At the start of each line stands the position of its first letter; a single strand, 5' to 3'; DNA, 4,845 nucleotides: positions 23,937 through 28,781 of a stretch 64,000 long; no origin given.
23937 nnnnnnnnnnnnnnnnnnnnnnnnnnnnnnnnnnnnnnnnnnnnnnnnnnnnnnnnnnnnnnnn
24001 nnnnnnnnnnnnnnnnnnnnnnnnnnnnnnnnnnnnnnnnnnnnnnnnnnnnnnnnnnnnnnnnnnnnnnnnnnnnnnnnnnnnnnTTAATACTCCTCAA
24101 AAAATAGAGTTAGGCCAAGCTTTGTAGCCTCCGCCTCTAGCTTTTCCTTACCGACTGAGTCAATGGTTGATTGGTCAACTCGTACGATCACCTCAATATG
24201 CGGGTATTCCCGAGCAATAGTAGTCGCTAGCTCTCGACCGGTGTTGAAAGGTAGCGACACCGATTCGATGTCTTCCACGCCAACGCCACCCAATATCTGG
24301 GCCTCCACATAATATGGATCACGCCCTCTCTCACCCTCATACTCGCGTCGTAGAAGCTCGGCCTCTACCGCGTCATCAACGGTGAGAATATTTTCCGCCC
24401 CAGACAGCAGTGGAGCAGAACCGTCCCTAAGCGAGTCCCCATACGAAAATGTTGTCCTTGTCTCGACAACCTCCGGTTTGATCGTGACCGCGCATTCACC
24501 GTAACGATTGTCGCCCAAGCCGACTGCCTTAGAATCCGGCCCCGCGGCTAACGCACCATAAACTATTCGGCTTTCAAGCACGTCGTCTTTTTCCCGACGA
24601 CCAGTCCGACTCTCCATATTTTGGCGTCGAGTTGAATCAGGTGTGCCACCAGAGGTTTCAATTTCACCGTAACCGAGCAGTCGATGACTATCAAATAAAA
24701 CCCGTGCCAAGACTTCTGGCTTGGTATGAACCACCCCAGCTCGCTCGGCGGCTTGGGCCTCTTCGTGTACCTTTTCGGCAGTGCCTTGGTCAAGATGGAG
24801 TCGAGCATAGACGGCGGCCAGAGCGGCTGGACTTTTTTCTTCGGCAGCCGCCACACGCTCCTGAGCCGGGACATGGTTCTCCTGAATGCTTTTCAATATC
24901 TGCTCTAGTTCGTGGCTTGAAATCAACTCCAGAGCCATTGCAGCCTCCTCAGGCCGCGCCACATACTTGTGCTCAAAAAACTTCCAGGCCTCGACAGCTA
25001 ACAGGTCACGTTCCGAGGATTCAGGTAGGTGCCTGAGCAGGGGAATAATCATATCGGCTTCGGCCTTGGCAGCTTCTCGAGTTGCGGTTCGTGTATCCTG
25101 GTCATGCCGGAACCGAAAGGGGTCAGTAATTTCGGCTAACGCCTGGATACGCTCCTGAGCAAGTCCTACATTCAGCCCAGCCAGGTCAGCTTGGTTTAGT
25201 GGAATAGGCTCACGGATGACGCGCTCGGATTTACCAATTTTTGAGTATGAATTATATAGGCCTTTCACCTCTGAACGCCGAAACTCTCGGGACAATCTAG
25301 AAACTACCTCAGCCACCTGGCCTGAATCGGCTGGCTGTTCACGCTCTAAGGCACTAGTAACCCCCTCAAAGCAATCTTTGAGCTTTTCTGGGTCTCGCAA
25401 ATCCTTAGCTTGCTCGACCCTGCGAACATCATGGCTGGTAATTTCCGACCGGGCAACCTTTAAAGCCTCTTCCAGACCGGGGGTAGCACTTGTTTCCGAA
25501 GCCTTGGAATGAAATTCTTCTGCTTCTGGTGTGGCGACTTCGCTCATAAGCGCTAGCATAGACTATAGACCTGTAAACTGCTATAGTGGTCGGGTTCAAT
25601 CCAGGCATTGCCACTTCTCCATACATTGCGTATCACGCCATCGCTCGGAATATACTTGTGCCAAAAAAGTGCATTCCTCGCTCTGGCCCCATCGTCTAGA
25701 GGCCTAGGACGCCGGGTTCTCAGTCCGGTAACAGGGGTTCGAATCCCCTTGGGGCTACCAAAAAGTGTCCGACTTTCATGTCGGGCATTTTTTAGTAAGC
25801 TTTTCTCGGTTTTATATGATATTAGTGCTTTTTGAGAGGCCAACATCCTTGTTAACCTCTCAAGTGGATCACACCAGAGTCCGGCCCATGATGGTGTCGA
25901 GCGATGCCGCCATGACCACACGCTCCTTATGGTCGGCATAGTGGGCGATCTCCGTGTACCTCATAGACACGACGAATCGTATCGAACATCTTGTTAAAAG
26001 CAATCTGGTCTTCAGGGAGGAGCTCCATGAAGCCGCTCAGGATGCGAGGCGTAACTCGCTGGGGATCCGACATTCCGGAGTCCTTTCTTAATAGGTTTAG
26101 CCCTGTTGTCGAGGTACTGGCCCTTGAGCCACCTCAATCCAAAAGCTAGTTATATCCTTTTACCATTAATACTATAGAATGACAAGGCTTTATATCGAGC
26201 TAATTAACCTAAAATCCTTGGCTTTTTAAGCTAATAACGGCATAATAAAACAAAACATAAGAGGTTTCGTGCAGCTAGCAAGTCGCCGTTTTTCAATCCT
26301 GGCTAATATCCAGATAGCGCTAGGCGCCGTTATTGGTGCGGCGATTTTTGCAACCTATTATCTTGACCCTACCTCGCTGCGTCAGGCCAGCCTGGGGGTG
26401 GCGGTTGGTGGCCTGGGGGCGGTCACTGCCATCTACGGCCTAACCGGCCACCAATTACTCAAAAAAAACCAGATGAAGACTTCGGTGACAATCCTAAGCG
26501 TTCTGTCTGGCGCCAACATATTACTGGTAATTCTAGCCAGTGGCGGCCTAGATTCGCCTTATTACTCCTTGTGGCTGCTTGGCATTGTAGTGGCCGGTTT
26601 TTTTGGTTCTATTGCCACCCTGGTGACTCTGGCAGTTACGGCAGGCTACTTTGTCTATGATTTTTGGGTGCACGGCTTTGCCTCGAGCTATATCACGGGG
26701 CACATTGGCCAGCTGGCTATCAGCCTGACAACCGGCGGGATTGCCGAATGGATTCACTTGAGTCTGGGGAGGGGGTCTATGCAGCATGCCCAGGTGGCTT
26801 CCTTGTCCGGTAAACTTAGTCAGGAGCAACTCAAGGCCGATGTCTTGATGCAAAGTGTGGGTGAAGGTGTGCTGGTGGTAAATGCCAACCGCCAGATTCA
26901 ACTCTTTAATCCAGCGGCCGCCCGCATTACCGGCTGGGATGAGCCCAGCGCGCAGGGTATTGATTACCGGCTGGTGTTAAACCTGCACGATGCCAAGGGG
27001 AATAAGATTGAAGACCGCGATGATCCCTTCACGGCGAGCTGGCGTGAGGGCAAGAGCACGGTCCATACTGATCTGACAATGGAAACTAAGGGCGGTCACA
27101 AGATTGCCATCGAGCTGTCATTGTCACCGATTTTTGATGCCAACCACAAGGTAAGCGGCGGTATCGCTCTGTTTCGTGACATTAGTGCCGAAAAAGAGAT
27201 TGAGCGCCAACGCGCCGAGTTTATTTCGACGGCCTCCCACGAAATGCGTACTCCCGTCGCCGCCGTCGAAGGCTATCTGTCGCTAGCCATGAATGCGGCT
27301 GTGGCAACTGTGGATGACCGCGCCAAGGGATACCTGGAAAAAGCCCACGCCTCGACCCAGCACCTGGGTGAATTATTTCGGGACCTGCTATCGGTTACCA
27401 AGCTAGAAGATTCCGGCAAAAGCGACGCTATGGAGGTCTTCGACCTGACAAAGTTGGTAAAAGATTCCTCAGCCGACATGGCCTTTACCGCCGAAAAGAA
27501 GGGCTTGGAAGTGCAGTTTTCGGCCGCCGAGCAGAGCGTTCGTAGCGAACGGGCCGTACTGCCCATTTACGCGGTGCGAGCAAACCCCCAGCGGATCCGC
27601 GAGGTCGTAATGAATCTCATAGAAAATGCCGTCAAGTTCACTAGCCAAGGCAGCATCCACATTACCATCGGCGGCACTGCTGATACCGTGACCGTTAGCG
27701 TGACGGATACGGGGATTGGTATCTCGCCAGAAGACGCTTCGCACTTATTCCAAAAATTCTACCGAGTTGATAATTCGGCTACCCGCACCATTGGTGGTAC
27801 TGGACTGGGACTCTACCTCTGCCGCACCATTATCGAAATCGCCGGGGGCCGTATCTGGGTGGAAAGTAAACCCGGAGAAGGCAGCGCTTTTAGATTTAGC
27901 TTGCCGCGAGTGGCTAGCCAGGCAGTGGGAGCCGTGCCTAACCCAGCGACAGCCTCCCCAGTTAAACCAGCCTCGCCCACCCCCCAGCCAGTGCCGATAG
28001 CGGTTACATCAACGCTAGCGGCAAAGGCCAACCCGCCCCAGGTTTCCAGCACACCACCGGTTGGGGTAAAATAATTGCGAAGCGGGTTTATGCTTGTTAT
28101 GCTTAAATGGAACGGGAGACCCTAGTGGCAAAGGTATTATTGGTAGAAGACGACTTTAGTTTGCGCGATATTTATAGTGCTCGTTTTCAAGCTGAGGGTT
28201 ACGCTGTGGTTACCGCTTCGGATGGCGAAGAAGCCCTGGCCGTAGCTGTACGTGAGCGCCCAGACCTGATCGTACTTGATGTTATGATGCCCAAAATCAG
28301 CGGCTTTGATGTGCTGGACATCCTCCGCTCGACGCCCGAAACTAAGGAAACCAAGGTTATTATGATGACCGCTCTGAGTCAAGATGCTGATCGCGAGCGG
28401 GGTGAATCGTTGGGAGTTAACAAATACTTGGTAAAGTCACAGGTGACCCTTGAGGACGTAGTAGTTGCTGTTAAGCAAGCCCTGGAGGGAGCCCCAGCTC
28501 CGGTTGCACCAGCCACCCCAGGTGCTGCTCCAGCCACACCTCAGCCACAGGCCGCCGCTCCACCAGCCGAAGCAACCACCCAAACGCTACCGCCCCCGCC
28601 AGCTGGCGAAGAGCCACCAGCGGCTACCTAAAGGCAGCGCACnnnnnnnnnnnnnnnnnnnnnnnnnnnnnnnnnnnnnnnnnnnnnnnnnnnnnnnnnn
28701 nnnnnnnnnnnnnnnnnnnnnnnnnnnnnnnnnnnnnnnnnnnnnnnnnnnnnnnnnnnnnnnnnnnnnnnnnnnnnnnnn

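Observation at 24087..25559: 490-aa orphan protein wedged between a two-component system and tRNA-Glu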

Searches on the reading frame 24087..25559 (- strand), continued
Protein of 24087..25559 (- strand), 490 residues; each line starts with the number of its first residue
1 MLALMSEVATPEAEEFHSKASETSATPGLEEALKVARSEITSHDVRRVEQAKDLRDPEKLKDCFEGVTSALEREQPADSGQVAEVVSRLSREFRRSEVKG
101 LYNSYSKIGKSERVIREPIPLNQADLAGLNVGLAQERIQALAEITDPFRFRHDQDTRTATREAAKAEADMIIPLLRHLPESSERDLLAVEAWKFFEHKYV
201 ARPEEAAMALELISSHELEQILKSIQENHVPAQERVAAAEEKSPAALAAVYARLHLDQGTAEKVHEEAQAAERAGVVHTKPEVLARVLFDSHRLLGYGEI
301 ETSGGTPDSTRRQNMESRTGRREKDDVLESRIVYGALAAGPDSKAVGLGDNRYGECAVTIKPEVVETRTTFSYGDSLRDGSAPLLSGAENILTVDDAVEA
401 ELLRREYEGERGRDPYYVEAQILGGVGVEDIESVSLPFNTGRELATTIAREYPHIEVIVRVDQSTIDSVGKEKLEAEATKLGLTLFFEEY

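Call 93: find_encoding_contigs(protein=P0011, flank=10000, max_places=1)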
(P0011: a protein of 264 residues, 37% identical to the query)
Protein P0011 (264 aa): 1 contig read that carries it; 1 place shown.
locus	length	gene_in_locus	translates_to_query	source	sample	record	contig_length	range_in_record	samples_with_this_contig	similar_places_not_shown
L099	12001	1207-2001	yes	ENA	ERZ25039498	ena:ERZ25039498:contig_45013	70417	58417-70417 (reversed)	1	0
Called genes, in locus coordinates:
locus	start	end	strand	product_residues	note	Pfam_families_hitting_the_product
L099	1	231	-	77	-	?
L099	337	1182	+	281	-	-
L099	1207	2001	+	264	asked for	PF12294:DUF3626 (faint)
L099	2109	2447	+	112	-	PF13491:FtsK_4TM (weak)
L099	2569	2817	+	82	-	-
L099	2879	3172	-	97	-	-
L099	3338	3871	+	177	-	PF01580:FtsK_SpoIIIE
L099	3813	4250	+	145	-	PF09397:FtsK_gamma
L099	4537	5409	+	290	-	-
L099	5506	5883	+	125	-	PF01250:Ribosomal_S6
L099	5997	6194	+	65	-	PF00436:SSB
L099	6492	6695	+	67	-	PF01084:Ribosomal_S18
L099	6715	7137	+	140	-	-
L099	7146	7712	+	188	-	PF08207:EFP_N, PF01132:EFP, PF09285:Elong-fact-P_C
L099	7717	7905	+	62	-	-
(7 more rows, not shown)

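Call 94: find_encoding_contigs(protein=P0008, flank=10000, max_places=1)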
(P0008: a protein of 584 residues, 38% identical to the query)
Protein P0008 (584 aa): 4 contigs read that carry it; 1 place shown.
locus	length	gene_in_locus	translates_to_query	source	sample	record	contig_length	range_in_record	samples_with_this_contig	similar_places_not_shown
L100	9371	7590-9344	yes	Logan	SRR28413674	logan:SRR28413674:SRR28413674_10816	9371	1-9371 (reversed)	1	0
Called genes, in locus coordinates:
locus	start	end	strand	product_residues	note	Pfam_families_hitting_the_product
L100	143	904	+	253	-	PF00142:Fer4_NifH, PF01656:CbiA, PF02374:ArsA_ATPase (weak), PF06564:CBP_BcsQ (weak), PF09140:MipZ, PF10609:ParA, PF13614:AAA_31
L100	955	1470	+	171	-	-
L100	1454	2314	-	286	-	PF02195:ParB_N, PF17762:HTH_ParB, PF23552:ParB_C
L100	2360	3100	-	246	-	PF10502:Peptidase_S26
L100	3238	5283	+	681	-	PF03816:LytR_cpsA_psr, PF13399:LytR_C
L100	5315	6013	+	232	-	-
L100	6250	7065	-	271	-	PF17827:PrmC_N, PF06325:PrmA (weak), PF02527:GidB (weak), PF05175:MTS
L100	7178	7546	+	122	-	-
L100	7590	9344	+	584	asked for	PF12294:DUF3626 (faint)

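Call 95: find_encoding_contigs(protein=P0156, flank=10000, max_places=1)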
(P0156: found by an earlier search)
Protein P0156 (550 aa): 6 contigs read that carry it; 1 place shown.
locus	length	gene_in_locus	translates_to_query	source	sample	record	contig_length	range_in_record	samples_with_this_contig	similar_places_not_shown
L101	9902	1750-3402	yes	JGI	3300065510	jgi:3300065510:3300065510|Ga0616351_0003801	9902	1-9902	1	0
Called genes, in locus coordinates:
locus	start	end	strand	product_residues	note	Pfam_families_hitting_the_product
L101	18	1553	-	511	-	PF00117:GATase, PF07722:Peptidase_C26, PF02540:NAD_synthase (weak), PF00958:GMP_synt_C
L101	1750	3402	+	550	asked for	-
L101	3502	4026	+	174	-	-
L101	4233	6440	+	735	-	PF17854:FtsK_alpha, PF01580:FtsK_SpoIIIE, PF09397:FtsK_gamma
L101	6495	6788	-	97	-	-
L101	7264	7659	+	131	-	PF01250:Ribosomal_S6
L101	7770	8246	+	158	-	PF00436:SSB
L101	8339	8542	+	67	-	PF01084:Ribosomal_S18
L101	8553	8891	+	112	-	-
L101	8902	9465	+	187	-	PF08207:EFP_N, PF01132:EFP, PF09285:Elong-fact-P_C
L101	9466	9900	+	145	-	?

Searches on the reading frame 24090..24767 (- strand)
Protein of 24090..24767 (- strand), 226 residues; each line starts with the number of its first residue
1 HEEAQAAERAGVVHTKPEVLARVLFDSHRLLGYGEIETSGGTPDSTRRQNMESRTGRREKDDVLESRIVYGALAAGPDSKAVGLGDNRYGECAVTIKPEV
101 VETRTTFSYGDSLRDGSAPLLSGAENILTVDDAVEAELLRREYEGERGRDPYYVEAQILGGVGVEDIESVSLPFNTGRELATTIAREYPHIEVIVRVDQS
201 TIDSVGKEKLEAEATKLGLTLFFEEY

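Call 14: find_homologous_proteins(query=window:24090-24683:-, max_evalue=10)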
Query seq(198 aa): 395 candidates shared short words with the query, none scored E <= 10.

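Call 75: search_dna_similar(query=window:24090-24767:-, collection=phages, mode=protein, max_evalue=0.001, max_rows=15)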
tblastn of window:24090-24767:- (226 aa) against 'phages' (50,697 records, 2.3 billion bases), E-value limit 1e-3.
No match.

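Call 76: search_dna_similar(query=window:24090-24767:-, collection=plasmids, mode=protein, max_evalue=0.001, max_rows=15)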
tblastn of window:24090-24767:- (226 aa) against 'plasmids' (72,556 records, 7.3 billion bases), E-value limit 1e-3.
No match.

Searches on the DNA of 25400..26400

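Call 92: search_rna_families(source=window, start=25400, end=26400, threshold=evalue, max_evalue=1)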
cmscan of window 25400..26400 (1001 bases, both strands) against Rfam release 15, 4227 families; matches with E-value up to 1: 2.
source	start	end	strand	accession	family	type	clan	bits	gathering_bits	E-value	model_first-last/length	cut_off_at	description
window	25685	25757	+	RF00005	tRNA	Gene; tRNA;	CL00001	55.4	29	5.1e-11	1-71/71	no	tRNA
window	25685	25756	+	RF01684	mascRNA-menRNA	Gene;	-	19.9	42.5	0.34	1-56/56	no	MALAT1-associated small cytoplasmic RNA/MEN beta RNA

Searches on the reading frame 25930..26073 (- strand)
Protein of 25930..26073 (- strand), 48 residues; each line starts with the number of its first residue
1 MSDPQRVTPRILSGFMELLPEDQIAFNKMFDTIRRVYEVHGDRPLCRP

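Call 64: search_protein_families(library=pfam, proteins=[window:25930-26073:-], max_evalue=0.01)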
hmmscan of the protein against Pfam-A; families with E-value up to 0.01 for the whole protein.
seq(48 aa): 0 families

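Call 65: search_solved_structures(query=window:25930-26073:-, max_evalue=10, show_alignments=1)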
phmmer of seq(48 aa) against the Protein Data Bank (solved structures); distinct sequences matched with E-value up to 10: 5.
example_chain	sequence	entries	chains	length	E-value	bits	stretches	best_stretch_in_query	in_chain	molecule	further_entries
3net_A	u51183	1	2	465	0.005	20.3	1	11-46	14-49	Histidyl-tRNA synthetase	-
4k7e_A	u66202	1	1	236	0.0091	19.5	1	2-45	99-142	Nucleoprotein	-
9i44_A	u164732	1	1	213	0.021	18.4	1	2-45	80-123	Nucleoprotein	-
8eoz_B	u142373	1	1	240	0.028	18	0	14-45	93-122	C3HR3_4r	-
4gve_A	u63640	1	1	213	0.21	15.3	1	2-45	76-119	Nucleoprotein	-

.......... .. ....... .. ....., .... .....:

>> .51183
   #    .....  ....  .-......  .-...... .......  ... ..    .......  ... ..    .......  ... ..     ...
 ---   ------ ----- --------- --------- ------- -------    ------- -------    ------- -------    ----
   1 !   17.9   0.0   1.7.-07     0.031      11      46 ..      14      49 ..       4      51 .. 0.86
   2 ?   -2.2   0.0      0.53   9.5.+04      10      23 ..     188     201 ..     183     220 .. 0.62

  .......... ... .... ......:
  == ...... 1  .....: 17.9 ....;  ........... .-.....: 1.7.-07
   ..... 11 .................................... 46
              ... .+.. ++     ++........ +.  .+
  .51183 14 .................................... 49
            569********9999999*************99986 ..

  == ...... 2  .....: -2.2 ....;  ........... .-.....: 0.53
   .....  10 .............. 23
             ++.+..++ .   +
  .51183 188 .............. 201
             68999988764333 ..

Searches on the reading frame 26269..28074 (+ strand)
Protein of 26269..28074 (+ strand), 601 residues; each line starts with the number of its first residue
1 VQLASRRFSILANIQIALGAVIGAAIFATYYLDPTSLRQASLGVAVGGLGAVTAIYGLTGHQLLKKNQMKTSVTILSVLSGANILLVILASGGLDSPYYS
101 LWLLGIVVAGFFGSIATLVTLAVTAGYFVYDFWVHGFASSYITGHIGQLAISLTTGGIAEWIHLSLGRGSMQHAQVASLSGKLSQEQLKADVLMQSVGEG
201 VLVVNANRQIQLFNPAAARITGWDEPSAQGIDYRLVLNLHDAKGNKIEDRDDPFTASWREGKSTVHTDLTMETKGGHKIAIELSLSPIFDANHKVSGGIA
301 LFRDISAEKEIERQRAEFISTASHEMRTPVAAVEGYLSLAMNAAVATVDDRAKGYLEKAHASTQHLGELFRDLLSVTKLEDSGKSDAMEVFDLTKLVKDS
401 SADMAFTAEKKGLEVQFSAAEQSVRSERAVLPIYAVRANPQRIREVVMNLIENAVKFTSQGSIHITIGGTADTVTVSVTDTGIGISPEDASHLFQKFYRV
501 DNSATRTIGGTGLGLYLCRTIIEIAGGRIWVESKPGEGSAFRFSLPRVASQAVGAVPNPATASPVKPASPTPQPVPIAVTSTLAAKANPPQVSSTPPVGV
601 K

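Call 64: search_protein_families(library=pfam, proteins=[window:26269-28074:+], max_evalue=0.01)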
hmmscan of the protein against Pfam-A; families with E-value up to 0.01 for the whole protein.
window:26269-28074:+ (601 aa): 8 families
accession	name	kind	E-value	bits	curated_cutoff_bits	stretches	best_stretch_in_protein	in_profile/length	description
PF02518.31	HATPase_c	-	6.1e-32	110.8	26.4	1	439-547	2-109/111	Histidine kinase-, DNA gyrase B-, and HSP90-like ATPase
PF00512.31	HisKA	-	1.1e-12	48.3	26.9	1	314-381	1-65/66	His Kinase A (phospho-acceptor) domain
PF13426.13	PAS_9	-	4.3e-09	37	27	1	199-306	2-102/103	PAS domain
PF00989.32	PAS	-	4.5e-09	36.7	22.6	1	192-305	5-113/113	PAS fold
PF08448.16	PAS_4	-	9.6e-06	26.2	23.1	1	196-309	3-109/110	PAS fold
PF13581.12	HATPase_c_2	-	1.2e-05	25.7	27.4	1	443-521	36-108/127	Histidine kinase-like ATPase domain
PF13188.13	PAS_8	-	0.00015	22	21.8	1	193-241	6-52/65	PAS domain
PF13589.12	HATPase_c_3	-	0.0013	19.2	25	1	444-517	4-79/137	Histidine kinase-, DNA gyrase B-, and HSP90-like ATPase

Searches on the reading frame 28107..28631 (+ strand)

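Call 64: search_protein_families(library=pfam, proteins=[window:28107-28631:+], max_evalue=0.01)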
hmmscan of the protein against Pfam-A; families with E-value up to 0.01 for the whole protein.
window:28107-28631:+ (174 aa): 2 families
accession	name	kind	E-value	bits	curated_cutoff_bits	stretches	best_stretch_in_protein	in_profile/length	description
PF00072.30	Response_reg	-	2.9e-24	85.8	30.2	1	10-112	1-101/111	Response regulator receiver domain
PF23198.2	PDE8A_N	-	0.0068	16.8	29.6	1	7-101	9-102/147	PDE8A-like, N-terminal domain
